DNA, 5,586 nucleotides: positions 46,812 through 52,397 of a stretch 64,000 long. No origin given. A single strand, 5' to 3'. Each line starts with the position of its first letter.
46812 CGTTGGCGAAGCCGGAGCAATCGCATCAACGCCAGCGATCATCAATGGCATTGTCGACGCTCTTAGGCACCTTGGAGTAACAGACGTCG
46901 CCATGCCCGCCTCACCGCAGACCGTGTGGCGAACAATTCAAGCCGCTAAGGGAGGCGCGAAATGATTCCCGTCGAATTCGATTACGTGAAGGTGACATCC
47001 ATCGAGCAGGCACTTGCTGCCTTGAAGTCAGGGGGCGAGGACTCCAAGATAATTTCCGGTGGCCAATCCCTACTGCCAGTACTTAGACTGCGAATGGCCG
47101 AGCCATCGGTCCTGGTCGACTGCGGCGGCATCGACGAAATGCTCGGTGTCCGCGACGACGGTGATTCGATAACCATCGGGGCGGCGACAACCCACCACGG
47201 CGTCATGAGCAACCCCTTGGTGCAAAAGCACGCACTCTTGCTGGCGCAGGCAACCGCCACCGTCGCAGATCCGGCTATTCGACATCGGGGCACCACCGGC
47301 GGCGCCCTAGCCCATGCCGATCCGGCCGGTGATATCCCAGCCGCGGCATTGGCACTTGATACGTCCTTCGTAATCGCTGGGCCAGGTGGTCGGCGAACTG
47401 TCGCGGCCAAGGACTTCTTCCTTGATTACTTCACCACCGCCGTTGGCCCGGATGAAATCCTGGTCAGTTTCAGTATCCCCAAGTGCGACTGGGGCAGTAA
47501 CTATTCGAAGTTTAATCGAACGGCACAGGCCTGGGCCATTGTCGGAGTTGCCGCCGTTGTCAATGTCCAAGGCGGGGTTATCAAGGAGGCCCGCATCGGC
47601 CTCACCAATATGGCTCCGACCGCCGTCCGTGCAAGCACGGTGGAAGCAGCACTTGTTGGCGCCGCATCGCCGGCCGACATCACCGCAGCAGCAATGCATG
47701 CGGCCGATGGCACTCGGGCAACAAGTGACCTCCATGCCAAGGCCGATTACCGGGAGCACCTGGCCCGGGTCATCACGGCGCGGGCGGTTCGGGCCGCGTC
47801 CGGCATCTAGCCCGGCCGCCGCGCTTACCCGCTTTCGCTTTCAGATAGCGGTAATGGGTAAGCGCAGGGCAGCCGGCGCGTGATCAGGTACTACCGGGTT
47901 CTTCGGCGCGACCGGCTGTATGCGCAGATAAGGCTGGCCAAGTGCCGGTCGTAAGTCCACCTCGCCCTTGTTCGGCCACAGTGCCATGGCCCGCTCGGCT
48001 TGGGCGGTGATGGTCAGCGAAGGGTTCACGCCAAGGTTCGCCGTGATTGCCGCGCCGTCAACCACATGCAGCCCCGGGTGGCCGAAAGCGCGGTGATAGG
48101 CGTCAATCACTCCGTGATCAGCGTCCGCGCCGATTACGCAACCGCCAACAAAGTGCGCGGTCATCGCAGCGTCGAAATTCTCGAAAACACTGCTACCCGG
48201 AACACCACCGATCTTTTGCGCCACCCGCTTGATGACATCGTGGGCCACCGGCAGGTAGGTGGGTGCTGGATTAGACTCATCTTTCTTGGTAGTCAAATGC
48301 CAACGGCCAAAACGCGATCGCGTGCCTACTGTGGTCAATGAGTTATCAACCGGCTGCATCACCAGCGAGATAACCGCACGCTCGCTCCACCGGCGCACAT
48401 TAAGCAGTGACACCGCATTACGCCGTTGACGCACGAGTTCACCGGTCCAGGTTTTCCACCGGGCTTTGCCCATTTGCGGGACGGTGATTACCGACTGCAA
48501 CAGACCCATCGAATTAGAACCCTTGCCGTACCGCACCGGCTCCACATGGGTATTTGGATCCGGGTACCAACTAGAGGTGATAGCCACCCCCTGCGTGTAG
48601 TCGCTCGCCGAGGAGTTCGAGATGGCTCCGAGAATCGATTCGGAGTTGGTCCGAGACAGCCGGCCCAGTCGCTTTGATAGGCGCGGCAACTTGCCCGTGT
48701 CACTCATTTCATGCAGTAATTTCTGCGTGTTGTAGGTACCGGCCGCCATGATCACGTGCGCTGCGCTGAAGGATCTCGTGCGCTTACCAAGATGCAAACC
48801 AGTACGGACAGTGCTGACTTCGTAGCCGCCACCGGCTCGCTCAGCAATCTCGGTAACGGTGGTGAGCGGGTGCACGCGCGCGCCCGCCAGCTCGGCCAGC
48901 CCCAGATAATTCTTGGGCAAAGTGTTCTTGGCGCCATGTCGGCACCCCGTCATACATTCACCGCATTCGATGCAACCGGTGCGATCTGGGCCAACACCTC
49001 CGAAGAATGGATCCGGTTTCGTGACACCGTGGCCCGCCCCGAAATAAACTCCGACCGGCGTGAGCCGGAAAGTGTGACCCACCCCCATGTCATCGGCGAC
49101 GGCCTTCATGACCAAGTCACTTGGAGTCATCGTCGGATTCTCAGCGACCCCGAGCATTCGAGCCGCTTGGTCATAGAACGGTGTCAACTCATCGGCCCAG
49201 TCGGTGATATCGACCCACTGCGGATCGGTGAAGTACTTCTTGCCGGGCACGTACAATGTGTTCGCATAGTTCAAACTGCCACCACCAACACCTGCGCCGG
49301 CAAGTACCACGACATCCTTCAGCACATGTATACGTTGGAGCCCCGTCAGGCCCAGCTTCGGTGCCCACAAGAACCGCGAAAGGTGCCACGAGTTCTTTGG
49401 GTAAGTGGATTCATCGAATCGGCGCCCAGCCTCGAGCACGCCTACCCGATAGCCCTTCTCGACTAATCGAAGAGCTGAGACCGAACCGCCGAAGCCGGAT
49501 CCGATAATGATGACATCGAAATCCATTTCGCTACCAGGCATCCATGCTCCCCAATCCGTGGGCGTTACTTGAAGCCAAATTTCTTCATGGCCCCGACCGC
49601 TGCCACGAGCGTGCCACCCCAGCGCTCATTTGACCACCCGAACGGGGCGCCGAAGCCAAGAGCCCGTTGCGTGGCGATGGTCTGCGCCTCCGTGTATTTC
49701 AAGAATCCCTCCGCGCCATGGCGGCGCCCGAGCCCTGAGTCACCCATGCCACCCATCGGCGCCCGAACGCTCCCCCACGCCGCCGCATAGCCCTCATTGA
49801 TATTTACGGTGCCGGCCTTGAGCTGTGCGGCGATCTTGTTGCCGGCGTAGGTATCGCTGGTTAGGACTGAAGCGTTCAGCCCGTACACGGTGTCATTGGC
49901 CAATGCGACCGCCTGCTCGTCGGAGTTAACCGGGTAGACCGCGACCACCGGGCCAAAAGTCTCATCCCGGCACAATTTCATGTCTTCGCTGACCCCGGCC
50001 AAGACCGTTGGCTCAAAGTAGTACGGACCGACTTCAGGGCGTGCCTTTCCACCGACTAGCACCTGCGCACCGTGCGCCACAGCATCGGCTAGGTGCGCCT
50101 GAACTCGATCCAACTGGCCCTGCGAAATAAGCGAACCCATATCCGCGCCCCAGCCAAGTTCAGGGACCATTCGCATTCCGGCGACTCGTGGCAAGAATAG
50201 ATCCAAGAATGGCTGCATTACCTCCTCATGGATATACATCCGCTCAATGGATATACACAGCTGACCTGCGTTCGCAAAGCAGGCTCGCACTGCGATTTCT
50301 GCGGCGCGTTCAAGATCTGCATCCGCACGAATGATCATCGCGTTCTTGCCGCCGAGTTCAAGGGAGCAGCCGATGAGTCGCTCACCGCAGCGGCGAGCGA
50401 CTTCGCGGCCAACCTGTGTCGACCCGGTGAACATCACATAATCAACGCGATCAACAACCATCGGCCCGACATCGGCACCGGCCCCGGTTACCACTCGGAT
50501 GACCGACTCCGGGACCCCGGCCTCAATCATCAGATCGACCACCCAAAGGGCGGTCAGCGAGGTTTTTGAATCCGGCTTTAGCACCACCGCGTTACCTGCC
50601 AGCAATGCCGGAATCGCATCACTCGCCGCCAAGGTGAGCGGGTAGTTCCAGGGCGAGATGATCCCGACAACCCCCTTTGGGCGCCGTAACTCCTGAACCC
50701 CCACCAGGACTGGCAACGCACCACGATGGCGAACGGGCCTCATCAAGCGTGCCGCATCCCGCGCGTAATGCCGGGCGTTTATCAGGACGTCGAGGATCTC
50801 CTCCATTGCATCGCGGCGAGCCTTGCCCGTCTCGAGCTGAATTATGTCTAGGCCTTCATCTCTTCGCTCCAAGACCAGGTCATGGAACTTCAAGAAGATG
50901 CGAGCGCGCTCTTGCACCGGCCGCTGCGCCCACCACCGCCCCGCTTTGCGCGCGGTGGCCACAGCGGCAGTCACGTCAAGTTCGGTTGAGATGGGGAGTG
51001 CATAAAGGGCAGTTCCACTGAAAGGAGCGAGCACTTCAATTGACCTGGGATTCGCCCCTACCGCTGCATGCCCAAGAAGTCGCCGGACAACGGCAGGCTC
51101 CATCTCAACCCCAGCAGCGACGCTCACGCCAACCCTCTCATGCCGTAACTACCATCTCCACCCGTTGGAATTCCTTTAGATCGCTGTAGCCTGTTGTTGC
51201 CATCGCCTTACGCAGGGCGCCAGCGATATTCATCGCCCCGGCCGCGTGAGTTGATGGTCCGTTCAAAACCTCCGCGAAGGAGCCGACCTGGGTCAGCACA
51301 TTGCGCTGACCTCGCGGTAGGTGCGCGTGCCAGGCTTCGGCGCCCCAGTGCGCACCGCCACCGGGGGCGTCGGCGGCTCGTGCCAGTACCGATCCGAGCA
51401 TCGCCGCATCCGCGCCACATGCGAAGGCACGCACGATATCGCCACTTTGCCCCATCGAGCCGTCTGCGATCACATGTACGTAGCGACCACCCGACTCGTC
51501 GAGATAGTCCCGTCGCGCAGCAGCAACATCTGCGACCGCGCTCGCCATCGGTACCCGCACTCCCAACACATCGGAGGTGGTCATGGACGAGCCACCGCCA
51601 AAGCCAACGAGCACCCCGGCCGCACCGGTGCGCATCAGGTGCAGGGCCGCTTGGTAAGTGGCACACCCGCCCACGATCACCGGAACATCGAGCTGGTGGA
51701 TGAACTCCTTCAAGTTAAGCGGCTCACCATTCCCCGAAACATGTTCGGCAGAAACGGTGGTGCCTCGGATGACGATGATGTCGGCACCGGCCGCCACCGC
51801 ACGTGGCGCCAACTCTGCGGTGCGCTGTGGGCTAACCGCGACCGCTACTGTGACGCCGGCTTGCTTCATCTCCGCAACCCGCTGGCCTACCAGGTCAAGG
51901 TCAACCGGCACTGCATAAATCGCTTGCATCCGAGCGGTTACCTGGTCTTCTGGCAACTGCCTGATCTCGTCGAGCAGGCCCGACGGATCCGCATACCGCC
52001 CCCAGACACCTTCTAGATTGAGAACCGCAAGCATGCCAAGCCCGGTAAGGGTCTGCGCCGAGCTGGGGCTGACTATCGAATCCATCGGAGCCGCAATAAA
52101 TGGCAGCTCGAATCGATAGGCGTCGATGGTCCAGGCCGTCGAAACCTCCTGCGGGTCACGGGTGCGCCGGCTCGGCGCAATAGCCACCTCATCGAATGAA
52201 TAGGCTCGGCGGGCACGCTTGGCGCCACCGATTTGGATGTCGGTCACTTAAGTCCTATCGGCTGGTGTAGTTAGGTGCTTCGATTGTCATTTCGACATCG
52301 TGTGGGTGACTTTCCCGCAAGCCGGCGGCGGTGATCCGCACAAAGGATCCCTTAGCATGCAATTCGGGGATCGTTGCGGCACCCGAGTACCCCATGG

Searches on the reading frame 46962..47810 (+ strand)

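Call 47: search_protein_families(library=pfam, proteins=[window:46962-47810:+])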
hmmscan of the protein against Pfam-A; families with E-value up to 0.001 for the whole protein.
window:46962-47810:+ (282 aa): 2 families
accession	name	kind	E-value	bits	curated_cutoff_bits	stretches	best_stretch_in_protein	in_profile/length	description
PF00941.27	FAD_binding_5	-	1.2e-46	159.1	27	1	5-174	2-169/170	FAD binding domain in molybdopterin dehydrogenase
PF03450.22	CO_deh_flav_C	-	6.9e-21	74.7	25.5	1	181-278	3-101/102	CO dehydrogenase flavoprotein C-terminal domain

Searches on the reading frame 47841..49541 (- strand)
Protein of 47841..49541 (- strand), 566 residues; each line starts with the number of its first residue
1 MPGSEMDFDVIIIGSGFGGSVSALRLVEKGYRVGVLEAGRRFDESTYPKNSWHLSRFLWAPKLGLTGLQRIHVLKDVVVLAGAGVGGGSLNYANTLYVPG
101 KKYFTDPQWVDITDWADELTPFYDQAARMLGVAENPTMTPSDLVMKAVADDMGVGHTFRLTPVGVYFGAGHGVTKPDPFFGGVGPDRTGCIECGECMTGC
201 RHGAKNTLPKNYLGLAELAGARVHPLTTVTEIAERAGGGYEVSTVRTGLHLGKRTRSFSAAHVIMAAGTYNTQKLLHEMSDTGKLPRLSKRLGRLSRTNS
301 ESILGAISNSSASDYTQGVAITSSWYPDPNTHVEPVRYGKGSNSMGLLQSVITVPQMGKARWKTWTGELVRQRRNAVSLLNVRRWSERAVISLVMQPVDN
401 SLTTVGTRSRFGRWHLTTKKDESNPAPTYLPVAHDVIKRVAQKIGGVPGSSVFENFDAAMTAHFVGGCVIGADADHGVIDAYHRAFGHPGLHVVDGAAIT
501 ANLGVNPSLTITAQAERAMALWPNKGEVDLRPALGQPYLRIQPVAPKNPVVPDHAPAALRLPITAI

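Call 47: search_protein_families(library=pfam, proteins=[window:47841-49541:-])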
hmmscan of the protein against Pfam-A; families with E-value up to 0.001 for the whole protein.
window:47841-49541:- (566 aa): 6 families
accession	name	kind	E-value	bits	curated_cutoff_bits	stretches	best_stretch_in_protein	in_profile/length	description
PF05199.19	GMC_oxred_C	-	1.2e-12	49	24.6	1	460-515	84-139/139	GMC oxidoreductase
PF01266.30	DAO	-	1.3e-09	38.5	27.9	1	9-280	1-213/353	FAD dependent oxidoreductase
PF00732.25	GMC_oxred_N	-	4.2e-09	37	23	1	186-290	107-211/218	GMC oxidoreductase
PF00890.30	FAD_binding_2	-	2.4e-06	27.5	20.4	1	9-42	1-34/414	FAD binding domain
PF07992.20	Pyr_redox_2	-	1.6e-05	25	26.1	1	8-50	1-38/291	Pyridine nucleotide-disulphide oxidoreductase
PF13450.12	NAD_binding_8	-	0.00032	21.4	21.9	1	12-41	1-30/68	NAD(P)-binding Rossmann-like domain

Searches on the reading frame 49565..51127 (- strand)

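Call 47: search_protein_families(library=pfam, proteins=[window:49565-51127:-])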
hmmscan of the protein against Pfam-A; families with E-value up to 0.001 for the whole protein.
window:49565-51127:- (520 aa): 1 family
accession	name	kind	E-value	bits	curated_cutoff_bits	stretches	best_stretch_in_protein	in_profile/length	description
PF00171.27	Aldedh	-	1.9e-137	459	23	1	27-484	6-461/461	Aldehyde dehydrogenase family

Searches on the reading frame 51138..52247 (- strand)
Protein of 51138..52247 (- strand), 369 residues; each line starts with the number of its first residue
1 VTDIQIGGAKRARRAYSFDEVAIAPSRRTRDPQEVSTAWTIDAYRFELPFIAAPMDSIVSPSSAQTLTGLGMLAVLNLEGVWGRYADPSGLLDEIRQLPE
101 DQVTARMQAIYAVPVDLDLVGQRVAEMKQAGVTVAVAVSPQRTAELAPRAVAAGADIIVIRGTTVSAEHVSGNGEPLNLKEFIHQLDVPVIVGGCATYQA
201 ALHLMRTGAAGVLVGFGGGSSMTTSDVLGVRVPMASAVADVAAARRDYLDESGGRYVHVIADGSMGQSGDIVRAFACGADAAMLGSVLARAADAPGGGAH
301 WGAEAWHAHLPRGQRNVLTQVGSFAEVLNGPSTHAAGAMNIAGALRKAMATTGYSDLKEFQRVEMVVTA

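Call 47: search_protein_families(library=pfam, proteins=[window:51138-52247:-])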
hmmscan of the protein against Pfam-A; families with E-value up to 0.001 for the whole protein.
window:51138-52247:- (369 aa): 2 families
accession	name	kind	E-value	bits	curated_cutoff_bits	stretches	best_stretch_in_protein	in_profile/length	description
PF00478.31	IMPDH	-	2e-35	122.9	25.6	1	15-299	1-250/345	IMP dehydrogenase / GMP reductase domain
PF01070.24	FMN_dh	-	1e-10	41.6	24.9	1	112-296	141-313/350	FMN-dependent dehydrogenase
